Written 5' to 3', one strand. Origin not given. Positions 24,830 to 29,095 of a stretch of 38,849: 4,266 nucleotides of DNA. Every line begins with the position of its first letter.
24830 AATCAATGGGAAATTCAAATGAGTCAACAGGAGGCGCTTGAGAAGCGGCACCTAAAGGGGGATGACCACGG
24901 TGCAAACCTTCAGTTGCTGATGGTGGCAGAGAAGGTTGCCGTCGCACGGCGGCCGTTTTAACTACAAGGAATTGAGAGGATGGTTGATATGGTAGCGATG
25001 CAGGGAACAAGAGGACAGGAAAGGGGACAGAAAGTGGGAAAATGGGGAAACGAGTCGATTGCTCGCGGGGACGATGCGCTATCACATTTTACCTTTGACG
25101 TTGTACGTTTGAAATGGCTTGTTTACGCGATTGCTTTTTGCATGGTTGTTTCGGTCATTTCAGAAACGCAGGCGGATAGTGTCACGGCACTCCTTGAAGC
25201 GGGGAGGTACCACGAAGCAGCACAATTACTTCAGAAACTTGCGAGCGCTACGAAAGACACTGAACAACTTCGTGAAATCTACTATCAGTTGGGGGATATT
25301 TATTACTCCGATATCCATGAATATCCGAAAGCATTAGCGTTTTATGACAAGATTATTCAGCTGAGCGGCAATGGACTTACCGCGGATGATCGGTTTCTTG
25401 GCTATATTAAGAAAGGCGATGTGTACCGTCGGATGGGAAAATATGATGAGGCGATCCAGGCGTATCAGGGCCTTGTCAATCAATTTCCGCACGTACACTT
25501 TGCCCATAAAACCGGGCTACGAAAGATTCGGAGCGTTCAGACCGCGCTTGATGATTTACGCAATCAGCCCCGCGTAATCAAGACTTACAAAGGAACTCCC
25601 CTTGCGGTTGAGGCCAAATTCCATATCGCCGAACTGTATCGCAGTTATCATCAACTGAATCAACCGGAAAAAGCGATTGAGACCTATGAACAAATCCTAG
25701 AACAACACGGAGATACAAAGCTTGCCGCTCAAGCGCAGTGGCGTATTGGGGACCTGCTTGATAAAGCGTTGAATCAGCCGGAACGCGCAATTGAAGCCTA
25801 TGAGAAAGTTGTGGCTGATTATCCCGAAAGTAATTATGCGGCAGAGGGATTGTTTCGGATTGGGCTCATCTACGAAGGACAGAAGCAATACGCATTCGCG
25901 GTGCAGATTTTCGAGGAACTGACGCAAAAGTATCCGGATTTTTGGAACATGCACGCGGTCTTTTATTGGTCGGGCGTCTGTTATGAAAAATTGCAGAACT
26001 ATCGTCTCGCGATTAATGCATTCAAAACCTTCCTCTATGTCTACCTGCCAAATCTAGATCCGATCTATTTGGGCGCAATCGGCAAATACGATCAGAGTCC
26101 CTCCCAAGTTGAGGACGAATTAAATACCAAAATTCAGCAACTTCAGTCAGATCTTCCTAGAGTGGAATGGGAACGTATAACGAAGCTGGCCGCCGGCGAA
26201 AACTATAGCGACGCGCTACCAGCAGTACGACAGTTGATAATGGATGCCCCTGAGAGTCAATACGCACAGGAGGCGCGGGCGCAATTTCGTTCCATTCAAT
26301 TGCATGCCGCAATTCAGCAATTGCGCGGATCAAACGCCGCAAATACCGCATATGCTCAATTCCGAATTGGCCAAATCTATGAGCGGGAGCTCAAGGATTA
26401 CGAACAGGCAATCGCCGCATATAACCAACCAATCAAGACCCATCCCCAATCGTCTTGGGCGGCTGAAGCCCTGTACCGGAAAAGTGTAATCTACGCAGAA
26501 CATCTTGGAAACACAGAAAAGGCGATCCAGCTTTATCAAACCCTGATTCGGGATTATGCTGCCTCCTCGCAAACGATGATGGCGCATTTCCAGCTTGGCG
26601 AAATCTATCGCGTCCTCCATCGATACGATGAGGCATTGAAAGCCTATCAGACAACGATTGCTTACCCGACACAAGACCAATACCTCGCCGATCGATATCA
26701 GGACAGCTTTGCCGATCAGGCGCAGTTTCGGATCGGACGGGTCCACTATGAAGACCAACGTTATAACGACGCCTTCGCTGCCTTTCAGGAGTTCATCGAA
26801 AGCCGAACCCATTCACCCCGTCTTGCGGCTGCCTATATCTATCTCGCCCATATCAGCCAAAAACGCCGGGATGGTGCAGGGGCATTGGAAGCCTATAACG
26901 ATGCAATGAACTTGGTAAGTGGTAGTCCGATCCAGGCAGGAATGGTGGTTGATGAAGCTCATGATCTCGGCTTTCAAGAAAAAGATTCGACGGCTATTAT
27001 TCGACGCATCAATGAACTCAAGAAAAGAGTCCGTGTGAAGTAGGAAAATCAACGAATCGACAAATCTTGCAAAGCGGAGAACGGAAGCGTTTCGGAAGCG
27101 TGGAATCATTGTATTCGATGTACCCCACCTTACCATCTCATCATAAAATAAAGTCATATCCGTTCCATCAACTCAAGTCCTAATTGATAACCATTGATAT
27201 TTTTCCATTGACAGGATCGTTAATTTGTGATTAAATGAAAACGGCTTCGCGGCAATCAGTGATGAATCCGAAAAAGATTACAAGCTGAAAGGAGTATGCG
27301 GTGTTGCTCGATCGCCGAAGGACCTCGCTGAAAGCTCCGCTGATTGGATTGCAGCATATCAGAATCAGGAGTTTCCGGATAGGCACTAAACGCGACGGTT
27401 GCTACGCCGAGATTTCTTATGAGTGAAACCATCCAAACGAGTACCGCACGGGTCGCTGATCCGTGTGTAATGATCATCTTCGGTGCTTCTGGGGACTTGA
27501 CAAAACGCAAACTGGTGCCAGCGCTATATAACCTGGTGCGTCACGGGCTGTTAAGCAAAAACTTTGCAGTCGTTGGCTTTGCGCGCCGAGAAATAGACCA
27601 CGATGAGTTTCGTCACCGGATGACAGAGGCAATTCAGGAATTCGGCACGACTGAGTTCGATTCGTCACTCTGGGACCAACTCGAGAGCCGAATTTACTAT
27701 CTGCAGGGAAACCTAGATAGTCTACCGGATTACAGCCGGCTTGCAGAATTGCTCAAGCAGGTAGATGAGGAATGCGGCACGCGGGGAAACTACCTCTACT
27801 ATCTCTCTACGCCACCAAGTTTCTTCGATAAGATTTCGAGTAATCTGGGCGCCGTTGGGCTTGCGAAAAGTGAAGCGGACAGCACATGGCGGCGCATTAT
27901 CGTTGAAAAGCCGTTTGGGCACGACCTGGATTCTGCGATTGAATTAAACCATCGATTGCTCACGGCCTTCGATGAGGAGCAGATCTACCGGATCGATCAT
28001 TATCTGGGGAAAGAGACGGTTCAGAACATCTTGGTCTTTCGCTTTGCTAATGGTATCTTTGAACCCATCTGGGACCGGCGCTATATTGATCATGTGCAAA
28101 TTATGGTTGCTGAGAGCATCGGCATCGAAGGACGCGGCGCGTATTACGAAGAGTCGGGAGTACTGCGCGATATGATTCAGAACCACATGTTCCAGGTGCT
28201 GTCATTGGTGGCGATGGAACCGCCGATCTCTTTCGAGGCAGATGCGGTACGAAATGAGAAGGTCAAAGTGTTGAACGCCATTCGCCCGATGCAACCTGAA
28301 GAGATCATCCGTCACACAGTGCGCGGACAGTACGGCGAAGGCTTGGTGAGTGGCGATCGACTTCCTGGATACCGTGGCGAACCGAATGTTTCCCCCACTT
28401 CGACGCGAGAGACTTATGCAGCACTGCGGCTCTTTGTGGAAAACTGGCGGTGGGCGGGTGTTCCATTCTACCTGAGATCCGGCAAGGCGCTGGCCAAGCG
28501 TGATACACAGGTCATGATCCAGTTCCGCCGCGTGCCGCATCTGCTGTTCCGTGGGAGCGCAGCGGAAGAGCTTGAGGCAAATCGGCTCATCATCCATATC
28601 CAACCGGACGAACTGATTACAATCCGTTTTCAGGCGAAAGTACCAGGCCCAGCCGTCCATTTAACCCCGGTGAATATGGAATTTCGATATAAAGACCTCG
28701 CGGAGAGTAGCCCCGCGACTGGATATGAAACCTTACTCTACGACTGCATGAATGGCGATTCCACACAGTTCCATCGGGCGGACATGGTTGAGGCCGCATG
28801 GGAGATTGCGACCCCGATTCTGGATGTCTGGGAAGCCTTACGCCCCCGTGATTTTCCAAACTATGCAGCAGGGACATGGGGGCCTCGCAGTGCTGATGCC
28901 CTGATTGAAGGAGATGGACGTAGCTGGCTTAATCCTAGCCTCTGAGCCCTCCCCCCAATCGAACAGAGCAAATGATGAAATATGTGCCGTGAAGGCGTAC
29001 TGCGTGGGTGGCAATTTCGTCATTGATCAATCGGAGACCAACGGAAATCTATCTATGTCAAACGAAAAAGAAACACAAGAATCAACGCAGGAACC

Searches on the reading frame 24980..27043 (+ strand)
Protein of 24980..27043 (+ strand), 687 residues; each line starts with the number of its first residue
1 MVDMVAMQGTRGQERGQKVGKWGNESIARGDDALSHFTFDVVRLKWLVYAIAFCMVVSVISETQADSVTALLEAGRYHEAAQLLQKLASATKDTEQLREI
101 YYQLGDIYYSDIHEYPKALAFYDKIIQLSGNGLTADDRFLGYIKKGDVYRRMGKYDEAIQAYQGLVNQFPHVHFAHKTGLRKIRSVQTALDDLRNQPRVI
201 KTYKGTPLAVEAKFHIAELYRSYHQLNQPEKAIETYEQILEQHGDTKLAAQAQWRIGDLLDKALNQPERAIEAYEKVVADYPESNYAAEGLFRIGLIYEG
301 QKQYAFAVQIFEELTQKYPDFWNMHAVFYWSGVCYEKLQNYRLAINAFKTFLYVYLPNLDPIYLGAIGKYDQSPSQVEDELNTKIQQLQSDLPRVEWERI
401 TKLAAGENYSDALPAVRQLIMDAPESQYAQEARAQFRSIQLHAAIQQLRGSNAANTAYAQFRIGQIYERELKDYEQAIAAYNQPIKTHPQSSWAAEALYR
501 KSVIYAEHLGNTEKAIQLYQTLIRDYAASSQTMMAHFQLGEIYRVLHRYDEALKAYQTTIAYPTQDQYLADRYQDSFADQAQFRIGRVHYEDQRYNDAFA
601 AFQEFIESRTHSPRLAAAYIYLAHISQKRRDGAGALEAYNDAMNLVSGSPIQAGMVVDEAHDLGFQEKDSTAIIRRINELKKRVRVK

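Call 14: search_protein_families(library=pfam, proteins=[window:24980-27043:+], max_evalue=0.001)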
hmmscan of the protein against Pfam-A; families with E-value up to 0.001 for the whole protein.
window:24980-27043:+ (687 aa): 16 families
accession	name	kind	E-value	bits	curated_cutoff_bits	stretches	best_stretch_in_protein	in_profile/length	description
PF13174.12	TPR_6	-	1.7e-48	160.4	26.3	5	251-284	1-33/33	Tetratricopeptide repeat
PF07719.23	TPR_2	-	1.2e-31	106.6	27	1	535-560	3-28/34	Tetratricopeptide repeat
PF13432.12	TPR_16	-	9.1e-30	103.2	32.7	4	222-284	6-64/65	Tetratricopeptide repeat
PF13424.12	TPR_12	-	2.6e-28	98.5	30.1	3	222-281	12-75/77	Tetratricopeptide repeat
PF13181.12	TPR_8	-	4e-28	95.6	25.7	0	142-163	4-25/34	Tetratricopeptide repeat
PF00515.34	TPR_1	-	8.8e-26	89.1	27.8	2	535-558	3-26/34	Tetratricopeptide repeat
PF13428.12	TPR_14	-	3.8e-22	77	23.5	0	144-173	6-35/44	Tetratricopeptide repeat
PF13176.12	TPR_7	-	1.9e-19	68.4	27.9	0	146-164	6-24/36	Tetratricopeptide repeat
PF14559.12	TPR_19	-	7.4e-15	55.5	25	0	470-528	3-57/68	Tetratricopeptide repeat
PF14938.12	SNAP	-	1.9e-13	51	25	2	218-318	80-185/282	Soluble NSF attachment protein, SNAP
PF12895.13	ANAPC3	-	1.8e-11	44.6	27.2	0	408-481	4-79/82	Anaphase-promoting complex, cyclosome, subunit 3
PF13414.12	TPR_11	-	1e-10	41.5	26.8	0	146-163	1-18/42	TPR repeat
PF13525.12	YfiO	-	7.4e-10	39.4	25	0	301-440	18-137/203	Outer membrane lipoprotein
PF09976.15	TPR_21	-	9.1e-08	32.5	25.5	0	72-171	87-178/193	Tetratricopeptide repeat-like domain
PF24575.1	TPR_Slam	-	7.5e-06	26.8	35.2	0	136-174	44-82/104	Surface lipoprotein assembly modifier, N-terminal TPR repeats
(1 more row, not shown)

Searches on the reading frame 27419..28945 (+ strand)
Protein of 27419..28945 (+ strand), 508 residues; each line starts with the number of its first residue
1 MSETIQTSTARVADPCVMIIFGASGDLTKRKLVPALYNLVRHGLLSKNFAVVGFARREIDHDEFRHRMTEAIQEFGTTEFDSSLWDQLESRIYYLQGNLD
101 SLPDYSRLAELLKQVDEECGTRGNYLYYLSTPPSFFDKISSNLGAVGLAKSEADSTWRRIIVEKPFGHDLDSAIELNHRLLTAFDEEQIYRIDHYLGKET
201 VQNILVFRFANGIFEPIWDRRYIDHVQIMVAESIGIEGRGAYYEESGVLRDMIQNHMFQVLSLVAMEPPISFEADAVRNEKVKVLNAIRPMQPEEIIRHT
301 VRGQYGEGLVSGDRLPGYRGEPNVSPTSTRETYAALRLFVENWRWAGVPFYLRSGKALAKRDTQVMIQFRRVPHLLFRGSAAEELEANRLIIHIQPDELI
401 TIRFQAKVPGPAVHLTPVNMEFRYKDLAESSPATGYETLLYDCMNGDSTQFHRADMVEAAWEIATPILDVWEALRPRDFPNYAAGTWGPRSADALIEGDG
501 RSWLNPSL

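Call 14: search_protein_families(library=pfam, proteins=[window:27419-28945:+], max_evalue=0.001)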
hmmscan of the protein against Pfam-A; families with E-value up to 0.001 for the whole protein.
window:27419-28945:+ (508 aa): 2 families
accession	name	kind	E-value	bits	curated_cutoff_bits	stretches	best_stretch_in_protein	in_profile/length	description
PF02781.21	G6PD_C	-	2.8e-124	414.4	27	1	205-503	1-295/296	Glucose-6-phosphate dehydrogenase, C-terminal domain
PF00479.28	G6PD_N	-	4.4e-66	223.4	22.1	1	19-203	1-183/183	Glucose-6-phosphate dehydrogenase, NAD binding domain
